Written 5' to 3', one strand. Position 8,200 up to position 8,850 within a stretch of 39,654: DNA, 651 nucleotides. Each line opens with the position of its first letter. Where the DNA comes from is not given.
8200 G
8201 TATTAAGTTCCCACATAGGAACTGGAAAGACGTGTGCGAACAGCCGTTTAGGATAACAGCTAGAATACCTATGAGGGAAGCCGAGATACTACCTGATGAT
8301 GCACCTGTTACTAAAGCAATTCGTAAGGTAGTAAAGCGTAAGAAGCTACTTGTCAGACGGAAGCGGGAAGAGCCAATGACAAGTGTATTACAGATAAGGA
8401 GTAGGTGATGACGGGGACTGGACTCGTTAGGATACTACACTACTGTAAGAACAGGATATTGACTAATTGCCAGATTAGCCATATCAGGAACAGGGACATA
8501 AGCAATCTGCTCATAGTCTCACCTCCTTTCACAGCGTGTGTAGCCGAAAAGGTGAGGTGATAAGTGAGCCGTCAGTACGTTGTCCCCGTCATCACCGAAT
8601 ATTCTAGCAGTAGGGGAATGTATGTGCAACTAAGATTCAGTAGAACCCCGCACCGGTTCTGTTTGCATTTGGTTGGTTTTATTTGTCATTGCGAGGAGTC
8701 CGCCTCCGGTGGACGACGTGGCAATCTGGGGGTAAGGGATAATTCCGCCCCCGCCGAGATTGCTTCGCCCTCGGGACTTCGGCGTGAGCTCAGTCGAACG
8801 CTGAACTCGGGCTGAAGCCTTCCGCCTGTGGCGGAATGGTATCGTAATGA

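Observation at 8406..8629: Type-I-toxin-like module hidden in the IS right end: 24-aa hydrophobic ORF with sequestered SD and 5'/3' fold-back arms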

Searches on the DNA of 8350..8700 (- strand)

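Call 24: search_rna_families(source=window, start=8350, end=8700, threshold=evalue, max_evalue=10)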
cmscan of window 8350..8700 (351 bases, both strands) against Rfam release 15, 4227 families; matches with E-value up to 10: 0.
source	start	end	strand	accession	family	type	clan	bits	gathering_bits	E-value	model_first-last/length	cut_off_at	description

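Call 73: build_rna_model(alignment_id=A3, structure=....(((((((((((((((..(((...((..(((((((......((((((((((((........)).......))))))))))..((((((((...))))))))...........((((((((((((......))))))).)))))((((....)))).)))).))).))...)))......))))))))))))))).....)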
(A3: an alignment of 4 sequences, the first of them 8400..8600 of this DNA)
Model R1 built from alignment A3 (4 sequences, 202 columns); structure: as given.
model positions 197; base pairs 63; branch points 3; effective number of sequences 0.78; information 0.59 bits per position. Calibrated on 0.2 Mb of random sequence (short: E-values are rough).
structure used (alignment columns):
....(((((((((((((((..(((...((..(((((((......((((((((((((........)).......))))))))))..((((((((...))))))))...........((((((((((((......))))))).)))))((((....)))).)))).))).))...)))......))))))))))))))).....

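Call 74: search_with_rna_model(model_id=R1, sources=[window, L001, L002, L003, L004, L005, L006, L007, L008, L009, L010, L011, L012, L013, L014, L015, L016, L017, L018, L019, L020, L021, L022, L023, L024, L025, L026, L027, L028, L029, L030, L031, L032, L033, L034, L035, L036, L037, L038, L039, L040, L041, L042, L043, L044, L045, L046, L047, L048, L049, L050, L051, L052, L053, L054], max_evalue=10)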
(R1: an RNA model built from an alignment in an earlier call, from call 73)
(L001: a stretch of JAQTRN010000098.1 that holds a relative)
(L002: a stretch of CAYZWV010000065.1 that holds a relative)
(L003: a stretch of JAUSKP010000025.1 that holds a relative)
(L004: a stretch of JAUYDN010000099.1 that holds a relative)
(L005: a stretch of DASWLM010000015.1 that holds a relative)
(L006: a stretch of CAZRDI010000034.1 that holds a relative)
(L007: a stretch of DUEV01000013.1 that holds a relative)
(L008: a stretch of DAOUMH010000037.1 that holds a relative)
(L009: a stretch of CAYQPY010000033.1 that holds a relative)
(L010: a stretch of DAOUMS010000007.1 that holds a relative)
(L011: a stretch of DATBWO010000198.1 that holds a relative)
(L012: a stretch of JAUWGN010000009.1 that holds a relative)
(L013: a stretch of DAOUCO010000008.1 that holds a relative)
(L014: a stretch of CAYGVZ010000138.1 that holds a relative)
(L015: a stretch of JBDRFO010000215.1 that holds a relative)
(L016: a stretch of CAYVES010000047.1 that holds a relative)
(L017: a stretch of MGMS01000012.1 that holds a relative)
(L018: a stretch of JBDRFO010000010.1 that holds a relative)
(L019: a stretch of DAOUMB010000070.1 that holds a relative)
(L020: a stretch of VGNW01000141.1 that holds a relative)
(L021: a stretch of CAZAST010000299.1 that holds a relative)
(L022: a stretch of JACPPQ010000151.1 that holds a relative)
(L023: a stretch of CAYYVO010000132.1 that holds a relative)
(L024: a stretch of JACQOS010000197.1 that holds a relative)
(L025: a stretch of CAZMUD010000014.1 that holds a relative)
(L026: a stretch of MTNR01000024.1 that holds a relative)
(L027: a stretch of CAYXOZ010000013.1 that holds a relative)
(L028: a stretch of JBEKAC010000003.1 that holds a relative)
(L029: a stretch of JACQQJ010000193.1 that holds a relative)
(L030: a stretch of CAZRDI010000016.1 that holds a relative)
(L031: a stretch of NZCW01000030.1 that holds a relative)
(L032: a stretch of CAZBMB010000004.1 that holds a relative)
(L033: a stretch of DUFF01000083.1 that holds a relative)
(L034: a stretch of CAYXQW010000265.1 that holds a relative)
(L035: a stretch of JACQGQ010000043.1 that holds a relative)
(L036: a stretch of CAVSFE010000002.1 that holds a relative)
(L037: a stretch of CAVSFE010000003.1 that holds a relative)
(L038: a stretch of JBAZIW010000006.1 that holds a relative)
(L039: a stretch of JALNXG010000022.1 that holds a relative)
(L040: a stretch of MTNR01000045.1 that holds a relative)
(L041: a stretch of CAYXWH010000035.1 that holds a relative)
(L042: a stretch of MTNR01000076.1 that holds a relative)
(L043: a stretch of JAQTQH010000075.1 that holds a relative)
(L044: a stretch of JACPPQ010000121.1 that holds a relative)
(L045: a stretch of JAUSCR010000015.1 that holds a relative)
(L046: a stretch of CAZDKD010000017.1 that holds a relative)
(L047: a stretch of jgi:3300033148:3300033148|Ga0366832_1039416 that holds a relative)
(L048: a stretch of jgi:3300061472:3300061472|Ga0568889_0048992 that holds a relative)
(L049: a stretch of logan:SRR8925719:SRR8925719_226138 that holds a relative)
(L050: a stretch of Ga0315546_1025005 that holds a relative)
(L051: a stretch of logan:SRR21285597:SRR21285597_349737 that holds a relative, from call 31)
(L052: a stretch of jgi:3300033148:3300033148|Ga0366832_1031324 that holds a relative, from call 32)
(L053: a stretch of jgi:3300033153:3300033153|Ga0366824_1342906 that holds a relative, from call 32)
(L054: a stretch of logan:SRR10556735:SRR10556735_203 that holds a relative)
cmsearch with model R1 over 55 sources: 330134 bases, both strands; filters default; matches with E-value up to 10: 9.
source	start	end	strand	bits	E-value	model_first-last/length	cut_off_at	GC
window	8400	8599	-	235.5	3e-61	1-197/197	no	0.47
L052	4008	4204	-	230.4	7.2e-60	1-197/197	no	0.5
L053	1442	1638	-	230.4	7.2e-60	1-197/197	no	0.5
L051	269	468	-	227.9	3.3e-59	1-197/197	no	0.46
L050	602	798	+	221.2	2.2e-57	1-197/197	no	0.48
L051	270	469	+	21.4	0.0011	1-197/197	no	0.46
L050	601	797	-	21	0.0014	1-197/197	no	0.48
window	8401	8600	+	20.9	0.0014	1-197/197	no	0.47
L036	410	449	+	8.4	3.2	1-197/197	no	0.73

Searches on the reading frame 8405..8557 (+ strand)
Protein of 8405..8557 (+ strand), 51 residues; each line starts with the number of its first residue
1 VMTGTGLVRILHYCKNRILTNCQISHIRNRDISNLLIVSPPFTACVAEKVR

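Call 30: find_homologous_proteins(query=window:8405-8557:+, max_evalue=10)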
Query window:8405-8557:+ (51 aa): 2 proteins with E <= 10 among 2 candidates.
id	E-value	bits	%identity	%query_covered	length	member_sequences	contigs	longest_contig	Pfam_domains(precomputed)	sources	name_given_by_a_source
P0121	4.2e-25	102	98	98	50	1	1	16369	-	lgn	-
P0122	1.6e-21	91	89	92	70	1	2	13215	-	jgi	-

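Call 31: find_encoding_contigs(protein=P0121, flank=4000, max_places=6)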
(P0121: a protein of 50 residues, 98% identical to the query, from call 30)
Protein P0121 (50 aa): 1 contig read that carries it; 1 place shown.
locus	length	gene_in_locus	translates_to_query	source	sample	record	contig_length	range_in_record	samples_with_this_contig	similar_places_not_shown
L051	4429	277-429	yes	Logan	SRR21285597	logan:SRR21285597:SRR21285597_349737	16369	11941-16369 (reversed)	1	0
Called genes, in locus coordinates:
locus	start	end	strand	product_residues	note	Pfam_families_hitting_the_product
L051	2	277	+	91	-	?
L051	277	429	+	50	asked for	-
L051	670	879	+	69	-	-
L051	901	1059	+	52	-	-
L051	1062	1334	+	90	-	-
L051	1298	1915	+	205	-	-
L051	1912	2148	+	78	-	-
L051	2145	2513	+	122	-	-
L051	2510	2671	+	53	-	-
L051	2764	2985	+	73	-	-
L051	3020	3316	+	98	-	-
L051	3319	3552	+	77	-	-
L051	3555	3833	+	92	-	-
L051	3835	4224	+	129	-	-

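Call 32: find_encoding_contigs(protein=P0122, flank=4000, max_places=6)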
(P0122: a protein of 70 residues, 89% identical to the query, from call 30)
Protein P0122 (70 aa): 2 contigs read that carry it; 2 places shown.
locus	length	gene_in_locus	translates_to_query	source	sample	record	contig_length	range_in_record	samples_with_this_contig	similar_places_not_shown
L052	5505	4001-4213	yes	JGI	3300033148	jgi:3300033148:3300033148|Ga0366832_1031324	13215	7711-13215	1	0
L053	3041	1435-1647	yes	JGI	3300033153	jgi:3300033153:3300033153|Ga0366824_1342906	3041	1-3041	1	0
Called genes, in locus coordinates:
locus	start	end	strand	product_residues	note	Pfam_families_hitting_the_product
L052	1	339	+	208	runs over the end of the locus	PF00682:HMGL-like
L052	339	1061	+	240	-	PF22617:HCS_D2, PF08502:LeuA_dimer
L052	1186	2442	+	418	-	PF00330:Aconitase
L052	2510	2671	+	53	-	-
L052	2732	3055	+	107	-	-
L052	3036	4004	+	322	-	PF00665:rve, PF13610:DDE_Tnp_IS240, PF13683:rve_3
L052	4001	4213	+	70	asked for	-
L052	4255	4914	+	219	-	-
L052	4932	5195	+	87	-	PF06905:FAIM1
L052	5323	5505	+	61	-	?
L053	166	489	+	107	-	-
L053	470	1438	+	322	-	PF00665:rve, PF13610:DDE_Tnp_IS240, PF13683:rve_3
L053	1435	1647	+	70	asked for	-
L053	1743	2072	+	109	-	PF12840:HTH_20, PF25212:HVO_A0114 (weak), PF01022:HTH_5, PF12802:MarR_2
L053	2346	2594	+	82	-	PF00462:Glutaredoxin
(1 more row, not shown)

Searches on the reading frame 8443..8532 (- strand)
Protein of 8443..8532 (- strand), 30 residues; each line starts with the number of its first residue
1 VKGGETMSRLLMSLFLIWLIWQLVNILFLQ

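Call 7: search_protein_families(library=pfam, proteins=[window:8443-8514:-], max_evalue=0.1)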
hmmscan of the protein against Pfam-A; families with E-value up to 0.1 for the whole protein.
window:8443-8514:- (24 aa): 0 families

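Call 47: search_protein_representatives(protein=window:8443-8532:-)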
Query: 30 residues. Proteins with E-value up to 0.001 (for the whole library): 0; up to 1e-10: 0; up to 1e-30: 0. The best 0 are listed.
